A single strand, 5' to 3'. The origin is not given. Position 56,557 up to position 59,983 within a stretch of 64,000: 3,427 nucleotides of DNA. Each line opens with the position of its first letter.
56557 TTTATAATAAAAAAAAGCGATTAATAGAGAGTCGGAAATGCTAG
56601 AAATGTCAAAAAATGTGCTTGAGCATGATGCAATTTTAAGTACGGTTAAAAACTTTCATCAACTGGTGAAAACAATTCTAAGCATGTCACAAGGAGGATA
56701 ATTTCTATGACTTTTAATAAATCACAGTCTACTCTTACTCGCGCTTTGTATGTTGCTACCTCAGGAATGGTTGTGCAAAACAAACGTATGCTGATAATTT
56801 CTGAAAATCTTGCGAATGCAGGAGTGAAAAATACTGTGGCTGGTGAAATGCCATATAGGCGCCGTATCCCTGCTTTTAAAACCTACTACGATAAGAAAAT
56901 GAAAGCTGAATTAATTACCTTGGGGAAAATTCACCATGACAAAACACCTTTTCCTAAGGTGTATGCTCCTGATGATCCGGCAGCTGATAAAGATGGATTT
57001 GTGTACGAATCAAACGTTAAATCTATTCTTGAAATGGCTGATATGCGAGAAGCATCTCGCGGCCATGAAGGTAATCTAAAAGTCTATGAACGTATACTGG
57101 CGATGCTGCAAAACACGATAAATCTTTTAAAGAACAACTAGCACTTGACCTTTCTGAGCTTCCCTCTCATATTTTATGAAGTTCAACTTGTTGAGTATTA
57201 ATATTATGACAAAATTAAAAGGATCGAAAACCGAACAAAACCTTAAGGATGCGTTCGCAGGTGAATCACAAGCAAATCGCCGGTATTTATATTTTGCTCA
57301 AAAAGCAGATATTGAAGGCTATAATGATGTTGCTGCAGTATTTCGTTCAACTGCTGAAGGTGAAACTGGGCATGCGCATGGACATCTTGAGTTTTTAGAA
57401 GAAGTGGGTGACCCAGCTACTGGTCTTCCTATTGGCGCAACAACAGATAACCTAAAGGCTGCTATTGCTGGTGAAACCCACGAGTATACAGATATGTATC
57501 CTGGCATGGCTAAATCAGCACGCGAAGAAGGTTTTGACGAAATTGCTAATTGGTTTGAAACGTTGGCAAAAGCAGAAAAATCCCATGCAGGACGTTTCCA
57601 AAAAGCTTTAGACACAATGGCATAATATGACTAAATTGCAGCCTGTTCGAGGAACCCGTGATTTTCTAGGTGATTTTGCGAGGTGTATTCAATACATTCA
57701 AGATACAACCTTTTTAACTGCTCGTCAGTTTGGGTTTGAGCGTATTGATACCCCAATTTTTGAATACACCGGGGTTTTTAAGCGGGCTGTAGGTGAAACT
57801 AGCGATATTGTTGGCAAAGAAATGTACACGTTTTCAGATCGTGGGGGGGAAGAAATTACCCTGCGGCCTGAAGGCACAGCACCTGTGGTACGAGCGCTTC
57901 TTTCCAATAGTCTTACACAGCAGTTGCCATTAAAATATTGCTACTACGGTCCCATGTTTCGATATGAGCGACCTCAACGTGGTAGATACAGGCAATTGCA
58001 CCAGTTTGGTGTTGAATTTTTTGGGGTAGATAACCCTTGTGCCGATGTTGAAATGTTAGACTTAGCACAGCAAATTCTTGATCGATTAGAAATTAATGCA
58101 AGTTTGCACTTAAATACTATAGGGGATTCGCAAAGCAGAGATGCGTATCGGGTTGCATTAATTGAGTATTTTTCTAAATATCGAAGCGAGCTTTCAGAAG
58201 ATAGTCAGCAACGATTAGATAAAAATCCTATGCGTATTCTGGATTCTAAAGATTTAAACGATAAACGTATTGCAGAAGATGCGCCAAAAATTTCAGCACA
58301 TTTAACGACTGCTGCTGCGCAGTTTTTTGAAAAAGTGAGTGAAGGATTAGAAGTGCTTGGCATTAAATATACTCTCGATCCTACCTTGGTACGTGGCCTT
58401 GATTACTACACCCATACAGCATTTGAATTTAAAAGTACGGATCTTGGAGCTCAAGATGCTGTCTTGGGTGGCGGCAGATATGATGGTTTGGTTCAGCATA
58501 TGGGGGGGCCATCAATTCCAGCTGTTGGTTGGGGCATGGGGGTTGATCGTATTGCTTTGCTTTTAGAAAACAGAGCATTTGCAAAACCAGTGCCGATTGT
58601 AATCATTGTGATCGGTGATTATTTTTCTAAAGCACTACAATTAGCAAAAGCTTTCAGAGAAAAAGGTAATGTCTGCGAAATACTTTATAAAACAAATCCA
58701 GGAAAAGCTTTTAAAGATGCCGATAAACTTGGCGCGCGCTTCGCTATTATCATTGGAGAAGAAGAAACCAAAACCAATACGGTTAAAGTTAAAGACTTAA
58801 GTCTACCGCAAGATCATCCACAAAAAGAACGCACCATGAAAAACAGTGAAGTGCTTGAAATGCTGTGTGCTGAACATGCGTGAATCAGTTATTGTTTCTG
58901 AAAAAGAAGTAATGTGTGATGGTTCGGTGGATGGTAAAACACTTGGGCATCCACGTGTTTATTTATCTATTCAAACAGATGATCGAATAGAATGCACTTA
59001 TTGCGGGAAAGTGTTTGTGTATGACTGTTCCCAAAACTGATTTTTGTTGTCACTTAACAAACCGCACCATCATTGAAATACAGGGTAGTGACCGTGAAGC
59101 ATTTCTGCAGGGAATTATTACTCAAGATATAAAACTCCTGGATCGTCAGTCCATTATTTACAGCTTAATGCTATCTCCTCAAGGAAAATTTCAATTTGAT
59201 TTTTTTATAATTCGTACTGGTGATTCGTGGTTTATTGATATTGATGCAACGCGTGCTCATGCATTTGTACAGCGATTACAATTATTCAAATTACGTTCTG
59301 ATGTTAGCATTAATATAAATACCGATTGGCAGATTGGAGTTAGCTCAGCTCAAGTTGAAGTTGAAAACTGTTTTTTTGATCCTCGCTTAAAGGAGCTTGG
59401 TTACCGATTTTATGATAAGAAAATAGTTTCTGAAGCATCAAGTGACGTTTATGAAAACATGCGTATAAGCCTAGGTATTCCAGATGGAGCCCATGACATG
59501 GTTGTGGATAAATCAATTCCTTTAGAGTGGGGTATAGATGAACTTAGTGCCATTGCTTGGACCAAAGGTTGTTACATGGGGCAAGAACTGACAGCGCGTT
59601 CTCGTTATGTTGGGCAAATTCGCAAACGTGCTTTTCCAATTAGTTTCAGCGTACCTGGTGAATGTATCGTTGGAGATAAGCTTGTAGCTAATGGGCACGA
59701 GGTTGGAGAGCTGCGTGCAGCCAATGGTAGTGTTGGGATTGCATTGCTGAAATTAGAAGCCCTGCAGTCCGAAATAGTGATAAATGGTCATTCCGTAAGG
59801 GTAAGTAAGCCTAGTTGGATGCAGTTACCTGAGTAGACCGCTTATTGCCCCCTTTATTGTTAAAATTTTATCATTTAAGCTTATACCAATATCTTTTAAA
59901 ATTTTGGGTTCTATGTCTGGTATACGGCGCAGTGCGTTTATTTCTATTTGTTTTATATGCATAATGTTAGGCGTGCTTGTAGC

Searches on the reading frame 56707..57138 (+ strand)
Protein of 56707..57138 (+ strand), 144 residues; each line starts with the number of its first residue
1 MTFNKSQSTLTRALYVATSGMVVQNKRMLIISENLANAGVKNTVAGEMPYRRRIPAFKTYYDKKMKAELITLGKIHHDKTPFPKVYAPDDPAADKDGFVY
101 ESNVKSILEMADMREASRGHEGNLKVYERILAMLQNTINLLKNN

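Call 78: search_protein_families(library=pfam, proteins=[window:56707-57138:+], max_evalue=0.001)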
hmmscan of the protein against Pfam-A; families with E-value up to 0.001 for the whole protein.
window:56707-57138:+ (144 aa): 1 family
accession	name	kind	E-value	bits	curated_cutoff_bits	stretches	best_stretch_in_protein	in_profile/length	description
PF06429.18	Flg_bbr_C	-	2.1e-07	30.8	23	1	96-140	2-46/46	Flagellar basal body rod FlgEFG protein C-terminal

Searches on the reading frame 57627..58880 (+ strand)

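Call 78: search_protein_families(library=pfam, proteins=[window:57627-58880:+], max_evalue=0.001)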
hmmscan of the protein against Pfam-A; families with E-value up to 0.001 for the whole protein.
window:57627-58880:+ (418 aa): 4 families
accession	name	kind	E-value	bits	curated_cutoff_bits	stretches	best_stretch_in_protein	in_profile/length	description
PF13393.11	tRNA-synt_His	-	1.2e-41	143.4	25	1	9-309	1-308/308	Histidyl-tRNA synthetase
PF00587.30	tRNA-synt_2b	-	4.2e-15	56.7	29.3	1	67-258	1-110/179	tRNA synthetase class II core domain (G, H, P, S and T)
PF03129.25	HGTP_anticodon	-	6.5e-12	45.9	21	1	325-413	3-91/94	Anticodon binding domain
PF01409.25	tRNA-synt_2d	-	0.0001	22.3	19.8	0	74-154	78-153/246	tRNA synthetases class II core domain (F)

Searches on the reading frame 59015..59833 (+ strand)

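Call 78: search_protein_families(library=pfam, proteins=[window:59015-59833:+], max_evalue=0.001)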
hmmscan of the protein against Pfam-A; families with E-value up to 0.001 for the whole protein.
window:59015-59833:+ (273 aa): 2 families
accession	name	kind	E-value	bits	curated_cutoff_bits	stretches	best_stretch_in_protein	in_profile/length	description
PF25455.1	Beta-barrel_CAF17_C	-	1.9e-14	53.6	25.7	1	202-270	1-69/70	CAF17, C-terminal beta-barrel domain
PF01571.26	GCV_T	-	1e-08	35.2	25.6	1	14-83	45-115/255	Aminomethyltransferase folate-binding domain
